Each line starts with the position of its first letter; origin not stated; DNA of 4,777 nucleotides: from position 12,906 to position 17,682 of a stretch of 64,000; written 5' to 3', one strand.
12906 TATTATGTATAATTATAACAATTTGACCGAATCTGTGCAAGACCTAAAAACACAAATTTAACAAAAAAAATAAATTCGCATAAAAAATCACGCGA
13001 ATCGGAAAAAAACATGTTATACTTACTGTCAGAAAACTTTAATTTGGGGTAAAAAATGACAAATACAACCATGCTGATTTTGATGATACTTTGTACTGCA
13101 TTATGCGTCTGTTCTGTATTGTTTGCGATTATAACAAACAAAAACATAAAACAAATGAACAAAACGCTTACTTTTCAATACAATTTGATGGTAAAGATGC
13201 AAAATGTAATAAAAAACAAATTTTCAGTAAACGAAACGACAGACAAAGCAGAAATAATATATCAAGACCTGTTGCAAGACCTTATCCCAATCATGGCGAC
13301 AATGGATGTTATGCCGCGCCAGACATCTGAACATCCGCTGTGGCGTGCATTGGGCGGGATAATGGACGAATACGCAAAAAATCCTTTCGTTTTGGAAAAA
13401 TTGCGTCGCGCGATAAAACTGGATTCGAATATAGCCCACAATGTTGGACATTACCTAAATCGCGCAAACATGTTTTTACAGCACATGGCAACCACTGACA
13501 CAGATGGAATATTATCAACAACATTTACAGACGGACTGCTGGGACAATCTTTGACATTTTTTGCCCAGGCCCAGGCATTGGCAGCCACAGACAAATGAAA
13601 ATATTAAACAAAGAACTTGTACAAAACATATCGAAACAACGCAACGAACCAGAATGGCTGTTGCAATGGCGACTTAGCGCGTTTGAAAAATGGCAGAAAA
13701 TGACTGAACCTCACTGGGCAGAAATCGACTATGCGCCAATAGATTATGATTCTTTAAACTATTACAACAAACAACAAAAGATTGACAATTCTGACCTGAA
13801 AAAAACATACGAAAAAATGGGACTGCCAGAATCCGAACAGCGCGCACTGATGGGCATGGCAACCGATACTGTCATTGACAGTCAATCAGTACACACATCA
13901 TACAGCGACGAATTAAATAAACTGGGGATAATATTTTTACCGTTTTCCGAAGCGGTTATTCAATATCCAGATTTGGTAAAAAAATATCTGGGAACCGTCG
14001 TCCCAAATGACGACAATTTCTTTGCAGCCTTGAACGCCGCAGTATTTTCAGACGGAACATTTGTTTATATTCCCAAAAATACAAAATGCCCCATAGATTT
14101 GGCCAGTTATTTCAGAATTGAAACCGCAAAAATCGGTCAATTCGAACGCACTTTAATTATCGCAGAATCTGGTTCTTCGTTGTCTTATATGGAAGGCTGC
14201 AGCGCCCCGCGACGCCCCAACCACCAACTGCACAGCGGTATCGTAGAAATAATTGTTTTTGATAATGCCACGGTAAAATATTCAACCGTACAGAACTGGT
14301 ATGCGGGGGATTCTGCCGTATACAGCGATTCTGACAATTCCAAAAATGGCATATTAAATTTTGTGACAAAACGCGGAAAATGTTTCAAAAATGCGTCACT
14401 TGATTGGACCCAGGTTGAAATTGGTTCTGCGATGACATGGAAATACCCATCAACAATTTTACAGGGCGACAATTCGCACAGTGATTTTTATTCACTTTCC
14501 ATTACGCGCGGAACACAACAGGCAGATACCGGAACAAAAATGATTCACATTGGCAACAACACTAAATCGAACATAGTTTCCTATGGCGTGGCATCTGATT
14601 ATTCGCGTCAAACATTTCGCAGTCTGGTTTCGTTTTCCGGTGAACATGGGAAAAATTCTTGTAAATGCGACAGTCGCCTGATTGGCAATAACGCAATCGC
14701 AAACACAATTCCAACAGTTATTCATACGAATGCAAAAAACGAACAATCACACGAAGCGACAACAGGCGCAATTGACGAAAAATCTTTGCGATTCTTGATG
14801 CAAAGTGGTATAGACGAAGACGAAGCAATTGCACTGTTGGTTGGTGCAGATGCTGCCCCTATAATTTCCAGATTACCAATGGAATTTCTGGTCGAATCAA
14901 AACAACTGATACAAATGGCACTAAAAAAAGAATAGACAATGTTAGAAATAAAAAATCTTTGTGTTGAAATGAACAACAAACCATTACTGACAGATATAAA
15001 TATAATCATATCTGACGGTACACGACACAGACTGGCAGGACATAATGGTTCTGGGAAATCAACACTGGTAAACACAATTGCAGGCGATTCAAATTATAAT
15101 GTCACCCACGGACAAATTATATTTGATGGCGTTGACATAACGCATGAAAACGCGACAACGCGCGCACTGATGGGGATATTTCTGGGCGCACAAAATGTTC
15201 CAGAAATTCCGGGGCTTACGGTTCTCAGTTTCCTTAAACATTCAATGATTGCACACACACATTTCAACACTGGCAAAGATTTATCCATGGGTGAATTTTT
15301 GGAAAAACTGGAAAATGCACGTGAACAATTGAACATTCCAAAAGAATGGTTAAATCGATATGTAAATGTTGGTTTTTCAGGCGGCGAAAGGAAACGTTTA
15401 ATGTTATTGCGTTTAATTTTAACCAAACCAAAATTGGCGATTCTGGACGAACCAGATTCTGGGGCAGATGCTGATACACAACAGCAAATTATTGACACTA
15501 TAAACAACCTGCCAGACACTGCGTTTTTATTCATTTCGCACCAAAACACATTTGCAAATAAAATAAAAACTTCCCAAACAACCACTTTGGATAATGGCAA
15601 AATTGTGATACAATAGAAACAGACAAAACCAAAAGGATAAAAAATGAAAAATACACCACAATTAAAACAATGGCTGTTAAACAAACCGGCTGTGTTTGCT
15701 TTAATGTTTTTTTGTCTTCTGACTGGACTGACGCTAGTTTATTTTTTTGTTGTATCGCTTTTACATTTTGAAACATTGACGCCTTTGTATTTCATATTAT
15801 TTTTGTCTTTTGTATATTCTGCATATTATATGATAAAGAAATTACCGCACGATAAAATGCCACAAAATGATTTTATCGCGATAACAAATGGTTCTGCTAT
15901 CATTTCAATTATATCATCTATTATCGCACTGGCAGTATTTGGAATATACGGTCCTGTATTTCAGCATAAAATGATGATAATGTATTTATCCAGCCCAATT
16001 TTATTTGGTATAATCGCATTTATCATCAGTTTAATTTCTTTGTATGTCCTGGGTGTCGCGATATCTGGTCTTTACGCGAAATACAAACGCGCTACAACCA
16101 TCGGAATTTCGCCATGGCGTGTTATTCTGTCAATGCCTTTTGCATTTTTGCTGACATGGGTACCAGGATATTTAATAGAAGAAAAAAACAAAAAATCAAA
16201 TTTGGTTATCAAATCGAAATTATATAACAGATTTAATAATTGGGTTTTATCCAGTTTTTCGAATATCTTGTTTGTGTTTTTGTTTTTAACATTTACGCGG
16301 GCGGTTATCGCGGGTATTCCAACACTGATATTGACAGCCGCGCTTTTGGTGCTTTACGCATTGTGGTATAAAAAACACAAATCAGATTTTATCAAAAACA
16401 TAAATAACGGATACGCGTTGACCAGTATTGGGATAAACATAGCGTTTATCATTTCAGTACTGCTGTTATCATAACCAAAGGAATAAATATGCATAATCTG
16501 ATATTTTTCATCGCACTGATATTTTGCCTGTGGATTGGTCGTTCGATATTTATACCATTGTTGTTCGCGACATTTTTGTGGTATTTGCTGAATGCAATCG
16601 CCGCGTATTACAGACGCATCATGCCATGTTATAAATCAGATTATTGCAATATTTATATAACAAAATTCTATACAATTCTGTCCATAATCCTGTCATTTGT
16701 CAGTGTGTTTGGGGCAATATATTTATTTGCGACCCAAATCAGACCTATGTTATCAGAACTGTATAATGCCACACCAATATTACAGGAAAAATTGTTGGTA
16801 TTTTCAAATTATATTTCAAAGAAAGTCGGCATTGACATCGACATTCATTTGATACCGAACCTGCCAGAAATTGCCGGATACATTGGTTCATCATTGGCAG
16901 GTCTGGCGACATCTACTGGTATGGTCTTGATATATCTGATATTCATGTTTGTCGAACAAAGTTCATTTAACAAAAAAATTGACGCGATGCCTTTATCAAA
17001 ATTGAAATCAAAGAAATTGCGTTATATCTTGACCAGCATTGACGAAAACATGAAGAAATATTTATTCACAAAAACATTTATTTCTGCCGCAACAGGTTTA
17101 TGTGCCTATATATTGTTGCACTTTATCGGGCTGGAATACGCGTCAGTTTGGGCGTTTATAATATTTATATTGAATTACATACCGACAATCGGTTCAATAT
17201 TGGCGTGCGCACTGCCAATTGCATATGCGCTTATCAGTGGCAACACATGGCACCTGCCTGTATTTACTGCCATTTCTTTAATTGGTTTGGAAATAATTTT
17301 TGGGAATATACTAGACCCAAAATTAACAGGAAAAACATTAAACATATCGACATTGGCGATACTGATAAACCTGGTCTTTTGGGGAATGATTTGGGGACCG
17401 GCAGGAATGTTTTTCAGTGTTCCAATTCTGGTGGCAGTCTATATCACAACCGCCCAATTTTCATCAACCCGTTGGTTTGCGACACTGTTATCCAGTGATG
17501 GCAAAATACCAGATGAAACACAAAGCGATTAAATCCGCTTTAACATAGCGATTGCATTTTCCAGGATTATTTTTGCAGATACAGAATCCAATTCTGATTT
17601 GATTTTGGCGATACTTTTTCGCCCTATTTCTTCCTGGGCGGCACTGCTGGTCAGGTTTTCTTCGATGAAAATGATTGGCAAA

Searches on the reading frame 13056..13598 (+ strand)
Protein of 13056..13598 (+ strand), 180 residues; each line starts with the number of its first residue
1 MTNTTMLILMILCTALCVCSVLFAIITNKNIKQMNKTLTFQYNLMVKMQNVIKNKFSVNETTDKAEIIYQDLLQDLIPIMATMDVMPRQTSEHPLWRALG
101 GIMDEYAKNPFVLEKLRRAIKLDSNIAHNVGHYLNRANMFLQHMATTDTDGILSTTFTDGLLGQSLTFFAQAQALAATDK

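Call 43: search_protein_families(library=pfam, proteins=[window:13056-13598:+], max_evalue=0.01)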
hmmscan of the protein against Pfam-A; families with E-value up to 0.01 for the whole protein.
window:13056-13598:+ (180 aa): 1 family
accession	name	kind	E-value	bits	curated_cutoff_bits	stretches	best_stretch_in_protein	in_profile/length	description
PF07280.16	Ac110_PIF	-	0.0091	16.2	25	0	8-43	1-33/43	Per os infectivity factor AC110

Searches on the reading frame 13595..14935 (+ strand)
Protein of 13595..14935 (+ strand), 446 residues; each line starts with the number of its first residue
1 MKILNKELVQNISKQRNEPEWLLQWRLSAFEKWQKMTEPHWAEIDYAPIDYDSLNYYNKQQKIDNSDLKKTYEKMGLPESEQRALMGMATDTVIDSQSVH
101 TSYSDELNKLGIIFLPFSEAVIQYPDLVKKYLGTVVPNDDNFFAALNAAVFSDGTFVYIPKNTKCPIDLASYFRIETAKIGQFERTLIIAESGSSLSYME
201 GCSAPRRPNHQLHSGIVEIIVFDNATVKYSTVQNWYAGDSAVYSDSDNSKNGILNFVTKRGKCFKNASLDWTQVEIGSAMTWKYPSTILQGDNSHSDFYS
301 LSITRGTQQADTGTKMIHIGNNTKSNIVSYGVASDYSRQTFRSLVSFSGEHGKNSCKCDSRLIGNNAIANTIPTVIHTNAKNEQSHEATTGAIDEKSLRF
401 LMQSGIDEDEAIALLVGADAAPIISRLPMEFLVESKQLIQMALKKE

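Call 43: search_protein_families(library=pfam, proteins=[window:13595-14935:+], max_evalue=0.01)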
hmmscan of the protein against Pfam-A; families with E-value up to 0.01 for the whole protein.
window:13595-14935:+ (446 aa): 2 families
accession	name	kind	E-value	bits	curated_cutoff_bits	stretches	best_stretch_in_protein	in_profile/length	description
PF01458.23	SUFBD_core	-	7.5e-60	202.7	27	1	173-418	1-231/232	SUF system FeS cluster assembly, SufBD core domain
PF19295.5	SufBD_N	-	5.7e-11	42.8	23.5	1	18-165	22-166/172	SufBD protein N-terminal region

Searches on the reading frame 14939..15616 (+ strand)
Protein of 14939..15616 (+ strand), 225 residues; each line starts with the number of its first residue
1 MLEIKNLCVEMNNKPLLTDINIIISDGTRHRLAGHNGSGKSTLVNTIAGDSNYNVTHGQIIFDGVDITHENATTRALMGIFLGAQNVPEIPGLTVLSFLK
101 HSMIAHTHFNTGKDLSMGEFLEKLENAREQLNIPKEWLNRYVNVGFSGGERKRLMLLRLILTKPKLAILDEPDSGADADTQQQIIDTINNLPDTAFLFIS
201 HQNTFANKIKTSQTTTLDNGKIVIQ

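Call 43: search_protein_families(library=pfam, proteins=[window:14939-15616:+], max_evalue=0.01)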
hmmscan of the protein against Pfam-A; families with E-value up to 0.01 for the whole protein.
window:14939-15616:+ (225 aa): 6 families
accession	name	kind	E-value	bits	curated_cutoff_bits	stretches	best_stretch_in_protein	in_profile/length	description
PF00005.33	ABC_tran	-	1.7e-23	84.2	25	1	17-173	1-136/137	ABC transporter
PF02463.25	SMC_N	-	5e-06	26.5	40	1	31-217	28-213/220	RecF/RecN/SMC N terminal domain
PF03193.22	RsgA_GTPase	-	0.00077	19.8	30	1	5-55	85-134/174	RsgA GTPase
PF13304.12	AAA_21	-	0.0013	19.3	27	0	32-47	4-19/304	AAA domain, putative AbiEii toxin, Type IV TA system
PF00350.29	Dynamin_N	-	0.0021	18.6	27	0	34-209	5-146/168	Dynamin family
PF13555.12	AAA_29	-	0.004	17.3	27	1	27-46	23-41/61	P-loop containing region of AAA domain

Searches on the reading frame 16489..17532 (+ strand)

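Call 43: search_protein_families(library=pfam, proteins=[window:16489-17532:+], max_evalue=0.01)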
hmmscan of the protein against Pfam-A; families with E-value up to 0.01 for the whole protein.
window:16489-17532:+ (347 aa): 1 family
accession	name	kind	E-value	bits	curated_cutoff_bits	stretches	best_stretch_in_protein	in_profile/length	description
PF01594.21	AI-2E_transport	-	2.6e-41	142.3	34.3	1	4-321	5-323/327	AI-2E family transporter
